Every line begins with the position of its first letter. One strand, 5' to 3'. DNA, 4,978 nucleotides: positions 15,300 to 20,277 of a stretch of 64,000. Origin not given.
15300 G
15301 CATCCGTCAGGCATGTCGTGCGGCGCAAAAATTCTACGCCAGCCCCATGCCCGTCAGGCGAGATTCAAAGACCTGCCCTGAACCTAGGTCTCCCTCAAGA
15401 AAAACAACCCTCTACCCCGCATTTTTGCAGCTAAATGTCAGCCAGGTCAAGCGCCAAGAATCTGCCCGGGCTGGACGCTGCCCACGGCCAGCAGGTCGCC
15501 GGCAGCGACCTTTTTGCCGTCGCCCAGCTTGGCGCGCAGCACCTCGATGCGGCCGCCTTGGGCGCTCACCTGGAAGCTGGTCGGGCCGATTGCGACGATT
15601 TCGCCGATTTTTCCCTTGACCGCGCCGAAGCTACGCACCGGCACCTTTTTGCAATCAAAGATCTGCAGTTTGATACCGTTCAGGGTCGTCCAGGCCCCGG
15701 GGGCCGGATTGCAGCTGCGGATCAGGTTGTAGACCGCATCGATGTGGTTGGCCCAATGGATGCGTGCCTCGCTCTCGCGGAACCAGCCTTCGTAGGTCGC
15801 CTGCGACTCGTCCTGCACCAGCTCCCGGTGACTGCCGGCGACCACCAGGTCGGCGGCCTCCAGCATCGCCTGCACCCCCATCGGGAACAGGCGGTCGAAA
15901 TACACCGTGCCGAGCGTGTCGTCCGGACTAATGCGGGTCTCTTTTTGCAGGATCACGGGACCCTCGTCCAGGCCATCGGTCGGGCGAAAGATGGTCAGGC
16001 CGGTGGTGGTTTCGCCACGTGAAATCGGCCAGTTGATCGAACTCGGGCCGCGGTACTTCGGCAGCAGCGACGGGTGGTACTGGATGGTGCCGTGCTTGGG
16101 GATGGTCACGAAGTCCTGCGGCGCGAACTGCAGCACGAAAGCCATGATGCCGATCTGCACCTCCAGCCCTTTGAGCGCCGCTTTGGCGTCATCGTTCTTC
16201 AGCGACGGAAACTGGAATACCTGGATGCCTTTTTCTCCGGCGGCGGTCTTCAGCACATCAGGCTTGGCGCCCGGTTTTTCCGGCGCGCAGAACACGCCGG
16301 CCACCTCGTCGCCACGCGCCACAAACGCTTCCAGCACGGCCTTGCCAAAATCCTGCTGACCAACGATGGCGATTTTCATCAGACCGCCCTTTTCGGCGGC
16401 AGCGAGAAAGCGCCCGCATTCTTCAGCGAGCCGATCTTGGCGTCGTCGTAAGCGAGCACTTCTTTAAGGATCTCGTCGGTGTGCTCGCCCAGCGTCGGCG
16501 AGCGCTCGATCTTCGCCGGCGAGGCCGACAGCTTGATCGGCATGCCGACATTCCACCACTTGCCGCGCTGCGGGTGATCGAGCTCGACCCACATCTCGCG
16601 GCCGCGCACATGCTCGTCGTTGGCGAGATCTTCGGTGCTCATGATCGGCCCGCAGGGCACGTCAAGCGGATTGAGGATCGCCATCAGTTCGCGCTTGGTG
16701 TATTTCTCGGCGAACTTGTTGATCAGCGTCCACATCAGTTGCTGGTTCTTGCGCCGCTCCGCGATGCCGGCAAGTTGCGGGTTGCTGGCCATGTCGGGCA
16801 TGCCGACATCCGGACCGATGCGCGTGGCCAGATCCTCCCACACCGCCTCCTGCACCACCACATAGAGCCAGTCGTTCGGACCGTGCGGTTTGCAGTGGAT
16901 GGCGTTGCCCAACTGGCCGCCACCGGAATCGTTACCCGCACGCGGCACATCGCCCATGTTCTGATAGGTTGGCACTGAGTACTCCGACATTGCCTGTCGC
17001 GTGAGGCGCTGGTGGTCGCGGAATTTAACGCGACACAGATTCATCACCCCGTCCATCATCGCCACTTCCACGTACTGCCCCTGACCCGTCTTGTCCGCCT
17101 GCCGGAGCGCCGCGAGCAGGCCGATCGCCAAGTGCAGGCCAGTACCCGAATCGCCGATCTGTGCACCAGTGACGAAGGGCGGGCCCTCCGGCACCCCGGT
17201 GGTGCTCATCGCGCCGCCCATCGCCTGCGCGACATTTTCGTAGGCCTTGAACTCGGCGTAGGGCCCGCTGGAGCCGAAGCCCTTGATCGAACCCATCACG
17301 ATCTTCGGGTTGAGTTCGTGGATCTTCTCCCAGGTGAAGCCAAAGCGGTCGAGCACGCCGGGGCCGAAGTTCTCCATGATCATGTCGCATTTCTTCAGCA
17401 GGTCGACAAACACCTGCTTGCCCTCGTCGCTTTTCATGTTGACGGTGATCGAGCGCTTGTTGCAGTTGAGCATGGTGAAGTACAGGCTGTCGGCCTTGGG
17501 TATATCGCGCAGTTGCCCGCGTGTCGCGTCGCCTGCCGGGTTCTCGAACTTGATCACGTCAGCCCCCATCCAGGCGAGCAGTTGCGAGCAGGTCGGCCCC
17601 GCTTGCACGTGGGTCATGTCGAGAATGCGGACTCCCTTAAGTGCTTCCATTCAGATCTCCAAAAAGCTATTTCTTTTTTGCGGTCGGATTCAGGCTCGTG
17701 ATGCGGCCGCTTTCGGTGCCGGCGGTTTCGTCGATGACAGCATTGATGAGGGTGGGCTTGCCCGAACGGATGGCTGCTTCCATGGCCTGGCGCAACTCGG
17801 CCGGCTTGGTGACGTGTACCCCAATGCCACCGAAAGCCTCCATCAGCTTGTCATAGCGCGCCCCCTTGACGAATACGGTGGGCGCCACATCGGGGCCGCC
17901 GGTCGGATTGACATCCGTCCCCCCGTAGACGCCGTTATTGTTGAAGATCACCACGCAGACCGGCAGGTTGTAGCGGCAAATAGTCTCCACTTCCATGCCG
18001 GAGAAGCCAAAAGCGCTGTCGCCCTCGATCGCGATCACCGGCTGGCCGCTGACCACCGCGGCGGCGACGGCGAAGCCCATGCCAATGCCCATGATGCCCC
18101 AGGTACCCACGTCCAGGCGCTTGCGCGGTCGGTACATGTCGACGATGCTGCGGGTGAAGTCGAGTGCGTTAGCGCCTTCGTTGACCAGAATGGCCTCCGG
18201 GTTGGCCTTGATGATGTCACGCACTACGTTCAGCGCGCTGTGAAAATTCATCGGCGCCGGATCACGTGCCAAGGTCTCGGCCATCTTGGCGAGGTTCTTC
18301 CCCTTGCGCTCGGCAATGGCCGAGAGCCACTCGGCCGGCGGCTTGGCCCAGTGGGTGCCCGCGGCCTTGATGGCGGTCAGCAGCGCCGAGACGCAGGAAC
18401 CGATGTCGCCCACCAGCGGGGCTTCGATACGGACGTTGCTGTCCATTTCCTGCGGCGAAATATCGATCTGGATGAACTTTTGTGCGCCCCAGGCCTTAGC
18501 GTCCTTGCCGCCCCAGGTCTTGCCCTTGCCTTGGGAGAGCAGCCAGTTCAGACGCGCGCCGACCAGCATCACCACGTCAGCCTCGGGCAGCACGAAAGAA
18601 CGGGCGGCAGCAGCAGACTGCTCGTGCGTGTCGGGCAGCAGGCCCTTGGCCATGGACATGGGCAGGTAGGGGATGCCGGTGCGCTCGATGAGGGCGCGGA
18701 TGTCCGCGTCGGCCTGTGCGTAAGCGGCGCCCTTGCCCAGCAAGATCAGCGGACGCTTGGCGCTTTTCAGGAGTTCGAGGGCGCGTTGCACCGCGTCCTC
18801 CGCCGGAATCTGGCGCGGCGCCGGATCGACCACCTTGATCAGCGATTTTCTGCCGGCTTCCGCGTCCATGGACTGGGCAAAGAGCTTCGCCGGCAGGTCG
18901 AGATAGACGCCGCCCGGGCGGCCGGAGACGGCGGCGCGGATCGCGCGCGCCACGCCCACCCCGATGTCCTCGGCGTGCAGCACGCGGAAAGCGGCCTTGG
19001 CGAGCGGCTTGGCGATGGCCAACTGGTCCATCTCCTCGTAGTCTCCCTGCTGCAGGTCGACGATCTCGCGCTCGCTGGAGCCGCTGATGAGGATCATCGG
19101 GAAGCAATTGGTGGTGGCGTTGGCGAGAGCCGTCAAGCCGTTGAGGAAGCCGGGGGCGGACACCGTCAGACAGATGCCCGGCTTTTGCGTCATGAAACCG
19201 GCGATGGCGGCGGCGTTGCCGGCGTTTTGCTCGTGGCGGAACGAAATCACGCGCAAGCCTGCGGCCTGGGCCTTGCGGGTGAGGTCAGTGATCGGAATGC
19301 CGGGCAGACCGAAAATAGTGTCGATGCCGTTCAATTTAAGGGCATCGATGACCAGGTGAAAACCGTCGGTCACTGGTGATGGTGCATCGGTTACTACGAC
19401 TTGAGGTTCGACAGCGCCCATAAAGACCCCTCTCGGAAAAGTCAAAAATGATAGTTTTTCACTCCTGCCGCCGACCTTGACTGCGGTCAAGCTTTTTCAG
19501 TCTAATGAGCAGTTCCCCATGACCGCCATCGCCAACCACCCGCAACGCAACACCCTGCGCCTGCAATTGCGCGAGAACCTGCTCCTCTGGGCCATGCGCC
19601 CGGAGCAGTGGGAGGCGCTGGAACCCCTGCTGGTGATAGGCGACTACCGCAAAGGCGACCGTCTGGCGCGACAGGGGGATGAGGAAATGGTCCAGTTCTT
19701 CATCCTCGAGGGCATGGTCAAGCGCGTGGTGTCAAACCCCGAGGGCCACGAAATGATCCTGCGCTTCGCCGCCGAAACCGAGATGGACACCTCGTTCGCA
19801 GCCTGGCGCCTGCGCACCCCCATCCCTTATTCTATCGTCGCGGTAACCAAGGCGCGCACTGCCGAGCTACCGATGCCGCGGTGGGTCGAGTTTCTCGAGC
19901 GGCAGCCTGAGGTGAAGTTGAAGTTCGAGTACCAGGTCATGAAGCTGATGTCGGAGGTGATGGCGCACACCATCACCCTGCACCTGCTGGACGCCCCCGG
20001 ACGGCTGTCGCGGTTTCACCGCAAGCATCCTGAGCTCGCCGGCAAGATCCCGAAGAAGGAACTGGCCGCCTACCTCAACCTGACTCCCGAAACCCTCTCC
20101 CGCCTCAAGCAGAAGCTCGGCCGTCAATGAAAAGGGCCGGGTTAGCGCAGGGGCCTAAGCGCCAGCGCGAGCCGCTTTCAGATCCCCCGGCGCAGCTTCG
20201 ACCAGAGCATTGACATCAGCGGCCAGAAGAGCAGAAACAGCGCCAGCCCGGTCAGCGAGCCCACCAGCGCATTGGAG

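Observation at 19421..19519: Cys-less FNR-type regulator with three near-identical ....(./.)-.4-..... boxes in one fixed geometry: a compact oxalate/formate regulon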

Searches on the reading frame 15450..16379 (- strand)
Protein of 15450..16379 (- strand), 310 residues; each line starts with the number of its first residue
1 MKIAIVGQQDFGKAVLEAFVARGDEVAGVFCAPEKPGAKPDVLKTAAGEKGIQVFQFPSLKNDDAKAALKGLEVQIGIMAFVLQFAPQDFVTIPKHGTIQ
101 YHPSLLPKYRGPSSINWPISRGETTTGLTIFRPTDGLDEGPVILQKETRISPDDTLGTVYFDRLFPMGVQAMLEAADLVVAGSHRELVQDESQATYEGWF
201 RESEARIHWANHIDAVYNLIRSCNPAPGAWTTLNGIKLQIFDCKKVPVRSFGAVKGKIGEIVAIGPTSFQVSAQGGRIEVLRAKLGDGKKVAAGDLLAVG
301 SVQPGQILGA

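Call 10: search_protein_families(library=pfam, proteins=[window:15450-16379:-])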
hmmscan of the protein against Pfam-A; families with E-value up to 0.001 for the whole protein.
window:15450-16379:- (310 aa): 2 families
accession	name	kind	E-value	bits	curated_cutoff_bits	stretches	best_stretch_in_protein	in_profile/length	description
PF00551.24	Formyl_trans_N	-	6.3e-28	98.2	26.1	1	1-166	1-171/181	Formyl transferase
PF02911.23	Formyl_trans_C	-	1.8e-14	54.1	21.1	1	203-297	5-96/100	Formyl transferase, C-terminal domain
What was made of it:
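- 15447..16379 (-): Fmt-like formyltransferase (N- and C-terminal domains), always linked to frc and oxc. Pfam PF00551 and PF02911 (call 10).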

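Call 11: search_protein_families(library=ncbifam, proteins=[window:15450-16379:-])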
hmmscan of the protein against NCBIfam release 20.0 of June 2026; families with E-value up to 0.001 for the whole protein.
window:15450-16379:- (310 aa): 7 families
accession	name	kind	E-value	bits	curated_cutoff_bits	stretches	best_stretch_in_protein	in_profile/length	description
TIGR00460.1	fmt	equivalog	1.6e-44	152.3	201.5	1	1-297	1-300/315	methionyl-tRNA formyltransferase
NF005414.0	PRK06988.1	equivalog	4e-36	124.6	316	1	2-283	4-285/311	formyltransferase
NF005998.1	PRK08125.1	equivalog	1.8e-33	115.8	777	1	1-294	1-290/649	bifunctional UDP-4-amino-4-deoxy-L-arabinose formyltransferase/UDP-glucuronic acid oxidase ArnA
TIGR00639.1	PurN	equivalog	6.6e-12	45.4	150.1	1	65-179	71-184/192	phosphoribosylglycinamide formyltransferase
TIGR00655.1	PurU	equivalog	7.2e-06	25.8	285.95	1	66-156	153-243/280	formyltetrahydrofolate deformylase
NF004684.0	PRK06027.1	subfamily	8.3e-06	25.7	223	1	66-155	158-247/286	formyltetrahydrofolate deformylase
NF005755.0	PRK07579.1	equivalog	0.00083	19.2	238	0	98-185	88-173/245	dTDP-4-amino-4,6-dideoxyglucose formyltransferase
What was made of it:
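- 15447..16379 (-): It scores below the NCBIfam fmt cut-off (call 11).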

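Call 75: search_solved_structures(query=window:15450-16379:-, max_evalue=0.001)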
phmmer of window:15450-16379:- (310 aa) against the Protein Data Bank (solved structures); distinct sequences matched with E-value up to 0.001: 59.
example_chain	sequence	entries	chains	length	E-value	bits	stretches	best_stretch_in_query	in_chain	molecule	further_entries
1s3i_A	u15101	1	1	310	1.4e-55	191.7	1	1-243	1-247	10-formyltetrahydrofolate dehydrogenase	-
7rlu_A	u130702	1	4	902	9e-55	189.1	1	1-242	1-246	Cytosolic 10-formyltetrahydrofolate dehydrogenase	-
7rlt_A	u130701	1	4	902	9e-55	189.1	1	1-242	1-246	Cytosolic 10-formyltetrahydrofolate dehydrogenase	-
2bw0_A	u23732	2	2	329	6.7e-54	186.2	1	1-242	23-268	10-FORMYLTETRAHYDROFOLATE DEHYDROGENASE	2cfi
4qpd_A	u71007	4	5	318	2.8e-52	180.9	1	1-242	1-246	10-formyltetrahydrofolate dehydrogenase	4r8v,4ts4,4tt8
4qpc_A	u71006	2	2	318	5e-51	176.8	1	1-242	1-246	10-formyltetrahydrofolate dehydrogenase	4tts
4iqf_A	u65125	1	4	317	2.3e-36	128.6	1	2-281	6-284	Methionyl-tRNA formyltransferase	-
1fmt_A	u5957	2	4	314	1.9e-35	125.6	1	2-297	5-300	METHIONYL-TRNA FMET FORMYLTRANSFERASE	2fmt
5uai_A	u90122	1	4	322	6e-35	124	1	2-309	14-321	Methionyl-tRNA formyltransferase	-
3r8x_A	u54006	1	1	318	7.8e-32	113.7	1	2-297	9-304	Methionyl-tRNA formyltransferase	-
1yrw_A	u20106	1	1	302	3.8e-29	104.9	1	1-305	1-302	protein ArnA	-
3q0i_A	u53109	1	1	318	2e-28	102.5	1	2-250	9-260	Methionyl-tRNA formyltransferase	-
5j63_A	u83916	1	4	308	2.7e-28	102.1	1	1-303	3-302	Bifunctional polymyxin resistance protein ArnA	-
2bln_A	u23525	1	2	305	2.9e-28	102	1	1-297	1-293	PROTEIN YFBG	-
6pih_A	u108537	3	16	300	5.1e-28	101.2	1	1-296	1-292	Bifunctional polymyxin resistance protein ArnA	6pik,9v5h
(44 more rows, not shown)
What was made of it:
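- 15447..16379 (-): Its closest PDB relative is the hydrolase domain of 10-formyl-THF dehydrogenase, E = 1e-55 (call 75).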

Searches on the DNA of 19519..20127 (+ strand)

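Call 61: search_rna_families(sources=[L026, L030, L048, L049, L066, L074, L080, L027, L034], threshold=gathering)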
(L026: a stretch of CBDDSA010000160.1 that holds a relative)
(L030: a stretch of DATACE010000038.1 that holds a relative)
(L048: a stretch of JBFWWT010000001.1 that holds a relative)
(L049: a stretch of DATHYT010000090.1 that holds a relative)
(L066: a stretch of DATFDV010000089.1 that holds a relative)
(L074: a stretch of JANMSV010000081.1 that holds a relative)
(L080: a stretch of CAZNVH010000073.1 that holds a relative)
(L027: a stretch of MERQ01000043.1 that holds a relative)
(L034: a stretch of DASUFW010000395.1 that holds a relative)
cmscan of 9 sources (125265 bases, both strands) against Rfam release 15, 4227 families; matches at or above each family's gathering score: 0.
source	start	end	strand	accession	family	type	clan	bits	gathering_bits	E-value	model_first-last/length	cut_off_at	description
